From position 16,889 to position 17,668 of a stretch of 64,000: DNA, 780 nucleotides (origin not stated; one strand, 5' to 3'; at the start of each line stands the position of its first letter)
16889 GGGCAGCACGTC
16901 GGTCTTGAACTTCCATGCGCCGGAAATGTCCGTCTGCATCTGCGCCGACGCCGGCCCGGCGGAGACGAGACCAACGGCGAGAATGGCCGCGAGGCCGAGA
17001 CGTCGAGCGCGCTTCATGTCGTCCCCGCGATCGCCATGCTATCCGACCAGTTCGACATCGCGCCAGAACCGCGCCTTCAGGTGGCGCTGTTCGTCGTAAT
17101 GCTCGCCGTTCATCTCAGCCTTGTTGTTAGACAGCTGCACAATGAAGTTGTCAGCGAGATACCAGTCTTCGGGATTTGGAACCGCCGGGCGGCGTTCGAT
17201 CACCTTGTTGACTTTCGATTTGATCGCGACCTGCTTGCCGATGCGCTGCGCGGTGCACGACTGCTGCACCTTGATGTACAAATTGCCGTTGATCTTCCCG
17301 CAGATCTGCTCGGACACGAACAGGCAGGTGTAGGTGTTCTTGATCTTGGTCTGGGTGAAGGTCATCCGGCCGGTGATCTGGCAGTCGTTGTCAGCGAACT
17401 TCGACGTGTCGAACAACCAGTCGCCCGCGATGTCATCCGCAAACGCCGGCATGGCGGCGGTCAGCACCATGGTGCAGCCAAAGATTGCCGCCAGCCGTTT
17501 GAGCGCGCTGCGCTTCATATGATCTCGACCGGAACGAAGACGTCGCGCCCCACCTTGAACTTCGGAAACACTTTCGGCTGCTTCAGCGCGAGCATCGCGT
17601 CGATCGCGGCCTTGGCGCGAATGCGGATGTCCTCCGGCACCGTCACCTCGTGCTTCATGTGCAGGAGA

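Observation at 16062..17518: Three tandem paralogous exported 4-cysteine proteins wedged between nadA and nadB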

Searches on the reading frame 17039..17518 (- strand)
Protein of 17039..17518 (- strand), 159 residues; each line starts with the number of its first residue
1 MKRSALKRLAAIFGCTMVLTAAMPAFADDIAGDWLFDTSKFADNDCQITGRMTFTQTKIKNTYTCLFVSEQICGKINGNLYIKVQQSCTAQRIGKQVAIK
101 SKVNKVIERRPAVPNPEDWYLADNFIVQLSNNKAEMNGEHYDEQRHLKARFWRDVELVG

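Call 3: search_protein_families(library=pfam, proteins=[window:17039-17518:-], max_evalue=1)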
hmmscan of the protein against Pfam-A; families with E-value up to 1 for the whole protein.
window:17039-17518:- (159 aa): 0 families

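Call 4: search_protein_families(library=ncbifam, proteins=[window:17039-17518:-], max_evalue=1)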
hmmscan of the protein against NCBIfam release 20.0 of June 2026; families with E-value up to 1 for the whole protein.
window:17039-17518:- (159 aa): 0 families

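Call 6: find_homologous_proteins(query=window:17042-17518:-, max_evalue=0.001)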
Query window:17042-17518:- (159 aa): 143 proteins with E <= 0.001 among 157 candidates; the best 120 are listed.
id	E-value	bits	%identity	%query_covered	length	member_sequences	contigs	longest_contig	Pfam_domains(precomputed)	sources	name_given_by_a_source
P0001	2.4e-103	360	100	100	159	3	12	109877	-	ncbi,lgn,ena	ncbi:MAG: hypothetical protein ABL956_10720 [Hyphomonadaceae bacterium]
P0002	3.6e-94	331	90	100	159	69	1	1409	-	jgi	jgi:hypothetical protein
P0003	5.2e-93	327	89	100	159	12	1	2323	-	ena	-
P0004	2.4e-91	321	86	99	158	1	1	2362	-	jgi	jgi:hypothetical protein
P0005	2.4e-91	321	87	99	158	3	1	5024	-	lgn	-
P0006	4.0e-89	314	85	99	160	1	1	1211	-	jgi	-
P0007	5.5e-87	307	82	99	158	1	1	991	-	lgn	-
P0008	2.1e-86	305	82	100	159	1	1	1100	-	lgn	-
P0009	2.5e-85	302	83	99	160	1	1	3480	-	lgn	-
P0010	2.7e-85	302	81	99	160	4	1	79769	-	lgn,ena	-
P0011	2.8e-84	299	80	99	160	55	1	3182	-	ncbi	-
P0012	4.6e-84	298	81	97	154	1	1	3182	-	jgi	jgi:hypothetical protein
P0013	1.3e-83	296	80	100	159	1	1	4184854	-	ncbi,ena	-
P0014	1.5e-83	296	82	97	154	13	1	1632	-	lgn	-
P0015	1.5e-83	296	84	97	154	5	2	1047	-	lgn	-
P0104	6.0e-52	194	58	99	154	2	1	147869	-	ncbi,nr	ncbi:MAG: hypothetical protein GC155_10400 [Alphaproteobacteria bacterium]|nr:hypothetical protein [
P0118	5.1e-48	181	63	82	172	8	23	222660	-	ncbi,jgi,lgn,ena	jgi:hypothetical protein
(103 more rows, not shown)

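Call 7: find_encoding_contigs(protein=P0013, flank=6000, max_places=3)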
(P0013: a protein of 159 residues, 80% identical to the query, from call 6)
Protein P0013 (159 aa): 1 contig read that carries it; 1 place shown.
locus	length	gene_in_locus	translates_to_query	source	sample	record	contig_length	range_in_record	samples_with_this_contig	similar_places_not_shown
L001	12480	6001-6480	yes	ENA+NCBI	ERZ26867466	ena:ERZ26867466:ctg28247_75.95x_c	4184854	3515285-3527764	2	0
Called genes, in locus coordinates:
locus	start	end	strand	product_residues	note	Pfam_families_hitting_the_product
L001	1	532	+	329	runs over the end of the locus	PF12740:PETase (faint), PF01738:DLH (weak), PF12697:Abhydrolase_6 (weak), PF12146:Hydrolase_4 (weak), PF08840:BAAT_C (weak)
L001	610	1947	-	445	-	PF01979:Amidohydro_1, PF12890:DHOase (weak), PF07969:Amidohydro_3 (weak)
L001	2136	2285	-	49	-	-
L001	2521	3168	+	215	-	-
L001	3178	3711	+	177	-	-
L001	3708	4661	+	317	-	PF19368:WHD_AraR, PF21906:WHD_NrtR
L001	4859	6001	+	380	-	PF02445:NadA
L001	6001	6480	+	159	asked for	-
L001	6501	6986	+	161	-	-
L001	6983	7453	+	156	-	-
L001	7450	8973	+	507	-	PF00890:FAD_binding_2, PF02910:Succ_DH_flav_C (weak)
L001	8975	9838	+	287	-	PF02749:QRPTase_N, PF01729:QRPTase_C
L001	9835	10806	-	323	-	PF07486:Hydrolase_2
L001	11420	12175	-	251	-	-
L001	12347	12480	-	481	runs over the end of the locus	PF05787:PhoX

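Call 8: find_encoding_contigs(protein=P0118, flank=6000, max_places=4)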
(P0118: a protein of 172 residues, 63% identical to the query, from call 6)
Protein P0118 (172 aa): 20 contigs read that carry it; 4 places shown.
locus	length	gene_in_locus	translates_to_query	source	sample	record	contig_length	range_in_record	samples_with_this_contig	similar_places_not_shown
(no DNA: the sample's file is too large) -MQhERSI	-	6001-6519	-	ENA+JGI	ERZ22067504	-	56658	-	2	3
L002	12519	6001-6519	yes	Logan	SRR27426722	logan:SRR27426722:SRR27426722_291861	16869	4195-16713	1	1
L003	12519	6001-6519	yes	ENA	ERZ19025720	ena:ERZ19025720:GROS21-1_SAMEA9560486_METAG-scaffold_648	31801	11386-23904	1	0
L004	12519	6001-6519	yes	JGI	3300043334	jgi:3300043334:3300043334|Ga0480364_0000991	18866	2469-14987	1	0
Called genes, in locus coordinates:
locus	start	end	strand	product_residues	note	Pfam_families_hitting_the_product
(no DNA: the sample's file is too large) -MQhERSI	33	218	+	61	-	PF09539:DUF2385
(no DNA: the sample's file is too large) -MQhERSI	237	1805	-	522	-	PF02776:TPP_enzyme_N, PF02775:TPP_enzyme_C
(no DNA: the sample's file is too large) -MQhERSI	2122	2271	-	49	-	-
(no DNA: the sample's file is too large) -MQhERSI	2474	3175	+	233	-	-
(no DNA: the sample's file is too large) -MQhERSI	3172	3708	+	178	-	PF22785:Tc-R-P (weak)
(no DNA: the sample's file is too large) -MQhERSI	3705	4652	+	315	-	PF19368:WHD_AraR, PF21906:WHD_NrtR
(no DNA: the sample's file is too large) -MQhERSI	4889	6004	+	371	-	PF02445:NadA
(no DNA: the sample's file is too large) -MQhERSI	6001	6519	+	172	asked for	-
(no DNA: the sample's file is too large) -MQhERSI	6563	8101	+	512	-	PF00890:FAD_binding_2, PF01266:DAO (faint), PF02910:Succ_DH_flav_C (weak)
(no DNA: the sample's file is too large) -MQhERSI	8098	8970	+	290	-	PF02749:QRPTase_N, PF01729:QRPTase_C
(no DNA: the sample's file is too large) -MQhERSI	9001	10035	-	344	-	PF07486:Hydrolase_2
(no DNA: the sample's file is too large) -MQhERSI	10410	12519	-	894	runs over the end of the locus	PF01326:PPDK_N, PF00391:PEP-utilizers, PF02896:PEP-utilizers_C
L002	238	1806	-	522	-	PF02776:TPP_enzyme_N, PF02775:TPP_enzyme_C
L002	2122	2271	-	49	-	-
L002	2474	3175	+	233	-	-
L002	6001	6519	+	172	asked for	-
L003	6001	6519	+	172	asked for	-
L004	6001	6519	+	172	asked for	-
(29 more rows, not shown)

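Call 9: find_encoding_contigs(protein=P0104, flank=6000, max_places=3)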
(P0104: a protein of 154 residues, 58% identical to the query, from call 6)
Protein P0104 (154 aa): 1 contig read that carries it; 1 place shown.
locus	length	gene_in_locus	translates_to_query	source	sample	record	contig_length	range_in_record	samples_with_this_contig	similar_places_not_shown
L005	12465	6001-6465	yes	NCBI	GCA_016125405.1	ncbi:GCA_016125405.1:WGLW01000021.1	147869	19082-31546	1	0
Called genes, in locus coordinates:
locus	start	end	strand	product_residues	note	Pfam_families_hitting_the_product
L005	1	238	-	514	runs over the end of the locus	PF02776:TPP_enzyme_N, PF02775:TPP_enzyme_C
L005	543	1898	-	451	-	PF01979:Amidohydro_1, PF12890:DHOase, PF07969:Amidohydro_3 (weak)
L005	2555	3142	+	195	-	-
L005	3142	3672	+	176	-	PF22785:Tc-R-P (faint)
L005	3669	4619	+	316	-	PF19368:WHD_AraR, PF21906:WHD_NrtR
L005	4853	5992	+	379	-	PF02445:NadA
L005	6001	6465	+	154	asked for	-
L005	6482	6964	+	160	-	-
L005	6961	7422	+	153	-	-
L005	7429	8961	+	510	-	PF00890:FAD_binding_2, PF01266:DAO (faint), PF02910:Succ_DH_flav_C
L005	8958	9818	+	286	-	PF02749:QRPTase_N, PF01729:QRPTase_C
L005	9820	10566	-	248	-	PF07486:Hydrolase_2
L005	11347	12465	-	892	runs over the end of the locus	PF01326:PPDK_N, PF00391:PEP-utilizers, PF02896:PEP-utilizers_C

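Call 10: find_homologous_proteins(query=A1, max_evalue=0.01)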
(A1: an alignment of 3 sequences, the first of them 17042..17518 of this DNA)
Query A1 (3 sequences) (159 aa, profile of the alignment): 264 proteins with E <= 0.01 among 1267 candidates; the best 120 are listed.
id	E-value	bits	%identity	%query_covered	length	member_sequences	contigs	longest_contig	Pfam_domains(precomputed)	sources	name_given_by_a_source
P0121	4.3e-75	269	37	100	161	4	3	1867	-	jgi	-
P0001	2.3e-73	263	100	100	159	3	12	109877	-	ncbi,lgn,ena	ncbi:MAG: hypothetical protein ABL956_10720 [Hyphomonadaceae bacterium]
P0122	4.7e-70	253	31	81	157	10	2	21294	-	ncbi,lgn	ncbi:MAG: hypothetical protein ABL956_10730 [Hyphomonadaceae bacterium]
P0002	9.8e-67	242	90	100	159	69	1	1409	-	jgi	jgi:hypothetical protein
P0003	9.5e-66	239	89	100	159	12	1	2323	-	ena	-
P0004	2.0e-64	234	86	99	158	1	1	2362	-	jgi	jgi:hypothetical protein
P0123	2.2e-64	234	36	82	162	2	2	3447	-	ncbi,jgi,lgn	-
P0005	2.4e-64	234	87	99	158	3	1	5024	-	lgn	-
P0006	1.2e-62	228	85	99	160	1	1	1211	-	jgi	-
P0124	4.4e-61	223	36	82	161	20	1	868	-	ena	-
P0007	4.5e-61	223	82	99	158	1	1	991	-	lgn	-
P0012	1.4e-60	222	81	97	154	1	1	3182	-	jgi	jgi:hypothetical protein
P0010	2.5e-60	221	81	99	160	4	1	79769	-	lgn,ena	-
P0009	2.7e-60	221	83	99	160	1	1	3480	-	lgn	-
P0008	9.5e-60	219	82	100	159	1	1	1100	-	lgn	-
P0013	2.0e-58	215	80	100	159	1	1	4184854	-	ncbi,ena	-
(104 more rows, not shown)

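Call 14: search_solved_structures(query=A2, max_evalue=10)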
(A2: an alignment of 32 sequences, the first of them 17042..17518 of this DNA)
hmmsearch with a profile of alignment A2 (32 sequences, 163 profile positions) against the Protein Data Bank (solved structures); distinct sequences matched with E-value up to 10: 2.
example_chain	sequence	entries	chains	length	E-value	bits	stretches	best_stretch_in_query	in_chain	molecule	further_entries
8wgp_A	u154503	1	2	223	0.42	13.5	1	30-77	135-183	Red fluorescent protein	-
2vad_A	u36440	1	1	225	0.43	13.4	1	30-77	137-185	RED FLUORESCENT PROTEIN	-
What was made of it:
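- The X profile does not find them in PDB sequences at E<=10 (call 14).
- Tried and rejected: A PDB sequence search with the family profile gave only noise (red fluorescent protein, E 0.4; call 14).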

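Call 18: find_related_loci(query=A3, collection=genome_contigs, flank=7000)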
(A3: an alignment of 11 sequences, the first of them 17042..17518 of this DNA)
Query A3 (159 aa) in genome_contigs; peptide patterns used: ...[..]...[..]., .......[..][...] (x = any residue, [..] = any of these).
78 stretches matched a pattern; 40 encode a relative of the query (tblastn E <= 1e-3); 40 distinct loci.
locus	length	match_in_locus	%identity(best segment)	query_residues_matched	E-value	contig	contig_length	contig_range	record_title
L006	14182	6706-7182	92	1-159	2e-100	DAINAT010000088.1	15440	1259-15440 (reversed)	MAG TPA_asm: Hyphomonadaceae bacterium isolate CTOTU18556 NODE_3804_length_15440_cov_12.495028, whole genome shotgun seq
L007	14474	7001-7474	89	1-158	5e-99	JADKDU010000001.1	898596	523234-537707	MAG: Hyphomonadaceae bacterium isolate OdNW_18-Q3-R42-56_BATAC.488 tig00000821-10-8993280, whole genome shotgun sequence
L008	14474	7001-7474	90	1-158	2e-98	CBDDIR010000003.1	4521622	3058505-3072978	MAG: Hyphomonadaceae bacterium isolate 982f3cf2-7524-4ae8-aaff-4d72b693ac81 genome assembly, contig: chromosome_3, whole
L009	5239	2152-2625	89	1-158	3e-98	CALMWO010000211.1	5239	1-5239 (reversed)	MAG TPA_asm: uncultured Hyphomonadaceae bacterium isolate SRR5676437_bin.16_CONCOCT_v1.1_MAG genome assembly, contig: ER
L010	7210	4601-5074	90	1-158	4e-97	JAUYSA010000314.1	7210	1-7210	MAG: Hyphomonadaceae bacterium isolate C5_metabat.bin.27_sub C5_k141_215208, whole genome shotgun sequence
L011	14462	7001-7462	83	6-159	2e-92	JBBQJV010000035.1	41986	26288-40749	MAG: Caulobacterales bacterium isolate Co_metawrap_665 Cmw_665_k141_14784187_length_41986_cov_20.0000, whole genome shot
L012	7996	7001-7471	81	3-159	3e-92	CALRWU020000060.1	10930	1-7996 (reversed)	MAG: Azorhizobium sp. AG788 isolate JJ-MA1B5-281-10-m2-bin98 genome assembly, contig: VK-R92-R30-C364, whole genome shot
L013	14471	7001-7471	79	3-159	5e-92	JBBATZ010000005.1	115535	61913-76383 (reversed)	MAG: Hyphomonadaceae bacterium isolate EUL_284 ctg5-EUL_284, whole genome shotgun sequence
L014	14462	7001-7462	82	6-159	2e-90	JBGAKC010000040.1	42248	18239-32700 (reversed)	MAG: Hyphomonadaceae bacterium isolate MAG_MBR_H10.54 MBRH10-54_opera_contig_3351, whole genome shotgun sequence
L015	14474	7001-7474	80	1-158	5e-90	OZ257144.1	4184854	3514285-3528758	MAG: Hyphomonadaceae bacterium isolate 5d8cf77f-356a-4dec-99e3-f797007026cd genome assembly, chromosome: 1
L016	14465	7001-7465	79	3-157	8e-90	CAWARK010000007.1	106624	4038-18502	MAG: uncultured Alphaproteobacteria bacterium isolate MFD02832.bin.1.135 genome assembly, contig: contig_18665, whole ge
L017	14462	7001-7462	81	6-159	1e-88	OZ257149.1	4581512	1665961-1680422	MAG: Hyphomonadaceae bacterium isolate cbffa566-4f0f-4c07-99d8-97ab199bf094 genome assembly, chromosome: 1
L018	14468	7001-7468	81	3-158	1e-88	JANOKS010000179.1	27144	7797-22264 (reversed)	MAG: Alphaproteobacteria bacterium isolate VAR_45_metabat_58 VAR_45_k141_3442340, whole genome shotgun sequence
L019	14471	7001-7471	78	3-159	1e-87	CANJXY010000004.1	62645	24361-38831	MAG: Hyphomonadaceae bacterium isolate RH-23may17-841 genome assembly, contig: RH-23may17-C3275, whole genome shotgun se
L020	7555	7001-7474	75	1-158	1e-81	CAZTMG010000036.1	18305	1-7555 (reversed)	MAG TPA_asm: uncultured Rhizobium sp. isolate SRP290908_co2_158 genome assembly, contig: NODE_3988_length_18305_cov_3.76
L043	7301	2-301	78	60-159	5e-54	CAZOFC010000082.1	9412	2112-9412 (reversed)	MAG TPA_asm: uncultured Azospirillum sp. isolate SRP287051_co1_187 genome assembly, contig: NODE_9332_length_9412_cov_7.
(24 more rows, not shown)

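Call 21: predict_structure(alignment_id=A2)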
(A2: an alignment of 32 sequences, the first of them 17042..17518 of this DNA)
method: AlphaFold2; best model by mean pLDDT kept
length: 159 residues; sequences in the alignment: 32
mean_pLDDT: 86.3   pTM: 0.75
mean pLDDT of the five models: 86.3, 85.7, 85.6, 84.1, 83.1
residues with pLDDT >= 90: 118; 70-90: 10; 50-70: 13; < 50: 18
segments of 3 or more residues with pLDDT < 50: 1-4, 13-23
pLDDT, mean of each block of 10 residues (from residue 1): 49 47 61 97 96 97 98 95 98 97 97 93 96 94 93 74
secondary structure, 60 per line:
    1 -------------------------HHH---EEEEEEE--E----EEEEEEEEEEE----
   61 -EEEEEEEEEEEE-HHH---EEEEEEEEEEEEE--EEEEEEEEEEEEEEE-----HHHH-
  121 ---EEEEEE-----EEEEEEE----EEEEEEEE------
elements in order: E32-38 E46-56 E62-73 E81-93 E96-110 H116-119 E124-129 E135-141 E146-153

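Call 24: fold_search(model_id=the predicted structure, library=pdb)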
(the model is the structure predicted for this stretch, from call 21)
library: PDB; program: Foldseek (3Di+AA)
matches with E <= 10: 1043; with E <= 0.001: 0
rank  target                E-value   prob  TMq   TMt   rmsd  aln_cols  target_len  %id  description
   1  7qh3_B                1.9e-03  1.00  0.39  0.42  12.4       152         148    7  Crystal structure of the anti-sigma factor RsfG from Streptomyces tsukubaensis NRRL18488 (released 2022-12-21)
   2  8dml_B                2.2e-03  0.99  0.36  0.40   7.7       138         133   12  Vibrio parahaemolyticus VtrA/VtrC complex bound to the bile salt chenodeoxycholate (released 2023-06-14)
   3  8u2f_A                2.9e-03  1.00  0.45  0.50   5.1       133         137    8  Vibrio parahaemolyticus ToxS periplasmic domain (released 2024-09-11)
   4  4i3b_B                3.6e-03  1.00  0.36  0.41   7.5       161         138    7  Crystal structure of fluorescent protein UnaG wild type (released 2013-06-19)
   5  7qh3_A                4.0e-03  0.99  0.33  0.38  15.8       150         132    7  Crystal structure of the anti-sigma factor RsfG from Streptomyces tsukubaensis NRRL18488 (released 2022-12-21)
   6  2gtl_N                4.2e-03  1.00  0.48  0.37   5.1       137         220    9  Lumbricus Erythrocruorin at 3.5A resolution (released 2006-07-18)
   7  1euo                  5.5e-03  1.00  0.47  0.43   5.9       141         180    9  Crystal structure of nitrophorin 2 (prolixin-S) (released 2000-05-10)
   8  5m3l_N                5.8e-03  1.00  0.45  0.35   4.3       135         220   10  Single-particle cryo-EM using alignment by classification (ABC): the structure of Lumbricus terrestris hemoglobin (released 2017-09-13)
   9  8alo_B                6.5e-03  1.00  0.46  0.48   5.3       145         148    8  Heterodimer formation of sensory domains of Vibrio cholerae regulators ToxR and ToxS (released 2023-09-13)
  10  4i3c_A                6.5e-03  0.99  0.34  0.37   7.6       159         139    8  Crystal structure of fluorescent protein UnaG N57Q mutant (released 2013-06-19)
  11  7sfp                  6.5e-03  0.96  0.34  0.35  12.8       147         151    8  Crystal structure of OssO, a spirocyclase involved in the biosynthesis of ossamycin (released 2022-08-17)
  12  2qo5                  6.8e-03  0.99  0.35  0.42  10.1       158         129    8  Crystal structure of the cysteine 91 threonine mutant of zebrafish liver bile acid-binding protein complexed with cholic (released 2007-07-31)
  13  2asn                  7.6e-03  1.00  0.44  0.40   5.4       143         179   11  Crystal structure of D1A mutant of nitrophorin 2 complexed with imidazole (released 2006-08-01)
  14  7qh3_C                8.0e-03  1.00  0.38  0.43  13.4       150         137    9  Crystal structure of the anti-sigma factor RsfG from Streptomyces tsukubaensis NRRL18488 (released 2022-12-21)
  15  5ura_A                9.5e-03  0.98  0.35  0.40  11.0       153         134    8  Enantiomer-Specific Binding of the Potent Antinociceptive Agent SBFI-26 to Anandamide transporters FABP7 (released 2017-08-23)
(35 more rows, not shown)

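Call 30: search_protein_representatives(alignment_id=A2)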
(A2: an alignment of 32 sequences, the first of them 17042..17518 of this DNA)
Query: 32 sequences, 163 profile positions. Proteins with E-value up to 0.001 (for the whole library): 340; up to 1e-10: 216; up to 1e-30: 41. The best 150 are listed.
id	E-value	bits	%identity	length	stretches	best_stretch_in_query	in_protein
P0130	1.6e-56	206.7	-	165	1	1-163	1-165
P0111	7.0e-51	188.4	-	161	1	6-163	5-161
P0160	1.4e-46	174.4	-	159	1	2-163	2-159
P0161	2.4e-46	173.6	-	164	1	5-163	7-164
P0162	3.8e-45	169.7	-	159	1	11-162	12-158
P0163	6.0e-44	165.8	-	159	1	1-163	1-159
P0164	4.0e-43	163.1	-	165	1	7-163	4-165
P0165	7.7e-43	162.2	-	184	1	18-163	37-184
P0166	1.2e-40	155.1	-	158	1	12-161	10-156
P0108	8.6e-40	152.3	-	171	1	3-116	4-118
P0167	6.0e-39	149.6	-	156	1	9-163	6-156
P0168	7.1e-39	149.3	-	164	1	9-162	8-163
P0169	2.5e-37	144.3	-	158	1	6-163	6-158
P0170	2.7e-37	144.2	-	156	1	6-163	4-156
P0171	2.8e-37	144.1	-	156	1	8-163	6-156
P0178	1.1e-35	139.0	-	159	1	10-158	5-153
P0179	1.4e-35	138.6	-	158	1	6-163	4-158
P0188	9.5e-33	129.4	-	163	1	13-159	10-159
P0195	3.0e-31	124.6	-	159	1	17-163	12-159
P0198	1.8e-30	122.0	-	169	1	8-158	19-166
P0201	9.5e-30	119.7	-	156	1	7-163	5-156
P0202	1.6e-29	118.9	-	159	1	10-162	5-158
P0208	8.4e-28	113.3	-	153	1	25-161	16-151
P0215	9.1e-23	97.0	-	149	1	8-158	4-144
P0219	2.4e-22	95.6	-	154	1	14-158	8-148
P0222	3.0e-21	92.0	-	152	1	9-162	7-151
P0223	3.8e-21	91.7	-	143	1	10-158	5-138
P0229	6.9e-20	87.6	-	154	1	8-158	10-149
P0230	7.6e-20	87.5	-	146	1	8-158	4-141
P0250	4.5e-18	81.7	-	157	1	6-158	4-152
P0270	1.1e-16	77.1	-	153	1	18-160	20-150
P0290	2.0e-15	73.1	-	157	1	3-134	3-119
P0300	1.4e-14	70.3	-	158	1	1-162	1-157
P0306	2.8e-14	69.4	-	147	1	14-158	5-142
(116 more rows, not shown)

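Call 33: find_homologous_proteins(query=A4, max_evalue=0.001)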
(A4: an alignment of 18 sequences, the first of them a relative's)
Query A4 (18 sequences) (144 aa, profile of the alignment): 7 proteins with E <= 0.001 among 8000 candidates.
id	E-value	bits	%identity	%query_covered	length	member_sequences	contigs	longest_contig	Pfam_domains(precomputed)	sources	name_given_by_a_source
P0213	1.1e-43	166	100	100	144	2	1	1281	-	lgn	-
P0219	5.2e-38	148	30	96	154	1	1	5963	-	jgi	jgi:hypothetical protein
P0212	4.0e-36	142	28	83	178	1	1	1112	-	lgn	-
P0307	1.3e-35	140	44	96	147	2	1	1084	-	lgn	-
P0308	1.3e-35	140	29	83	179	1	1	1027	-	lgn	-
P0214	5.0e-35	138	25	94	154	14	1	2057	-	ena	-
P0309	3.5e-31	126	35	99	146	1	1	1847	-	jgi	jgi:hypothetical protein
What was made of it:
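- Tried and rejected: The search with distant members returned only 7 proteins because signal-peptide words swamped the candidates (call 33).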

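Call 34: find_encoding_contigs(protein=P0219, flank=6000, max_places=3)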
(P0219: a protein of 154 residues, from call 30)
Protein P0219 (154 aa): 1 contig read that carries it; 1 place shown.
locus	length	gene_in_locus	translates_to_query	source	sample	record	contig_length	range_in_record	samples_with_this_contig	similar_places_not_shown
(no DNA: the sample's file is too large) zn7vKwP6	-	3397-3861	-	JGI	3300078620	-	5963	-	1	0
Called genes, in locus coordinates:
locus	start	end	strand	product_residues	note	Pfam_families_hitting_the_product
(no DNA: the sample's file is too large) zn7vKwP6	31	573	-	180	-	PF01124:MAPEG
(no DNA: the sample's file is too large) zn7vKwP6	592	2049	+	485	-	PF00144:Beta-lactamase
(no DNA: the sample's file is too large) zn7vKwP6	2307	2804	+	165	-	PF02776:TPP_enzyme_N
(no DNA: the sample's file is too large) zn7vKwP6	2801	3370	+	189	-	PF02775:TPP_enzyme_C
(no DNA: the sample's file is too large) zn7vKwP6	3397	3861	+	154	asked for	-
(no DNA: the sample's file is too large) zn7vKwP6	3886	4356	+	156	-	-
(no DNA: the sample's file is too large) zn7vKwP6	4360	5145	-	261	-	PF02567:PhzC-PhzF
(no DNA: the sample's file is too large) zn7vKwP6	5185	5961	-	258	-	?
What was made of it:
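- One family member lies outside any nad context (TPP_N-TPP_C-X-X, call 34). One member lies in a non-nad context (call 34).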

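Call 35: find_encoding_contigs(protein=P0250, flank=6000, max_places=3)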
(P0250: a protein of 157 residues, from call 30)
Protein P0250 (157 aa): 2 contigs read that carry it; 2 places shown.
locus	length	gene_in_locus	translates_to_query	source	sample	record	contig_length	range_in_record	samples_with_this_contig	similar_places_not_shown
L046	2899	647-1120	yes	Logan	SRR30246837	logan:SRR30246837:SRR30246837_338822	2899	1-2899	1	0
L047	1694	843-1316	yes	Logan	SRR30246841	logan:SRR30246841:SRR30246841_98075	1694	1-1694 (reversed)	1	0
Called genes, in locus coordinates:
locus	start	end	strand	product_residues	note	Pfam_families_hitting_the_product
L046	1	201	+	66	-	?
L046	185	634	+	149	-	-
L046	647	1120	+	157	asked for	-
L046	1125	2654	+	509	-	PF00890:FAD_binding_2, PF02910:Succ_DH_flav_C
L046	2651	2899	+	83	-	?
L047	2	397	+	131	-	?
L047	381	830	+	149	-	-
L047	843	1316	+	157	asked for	-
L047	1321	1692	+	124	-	?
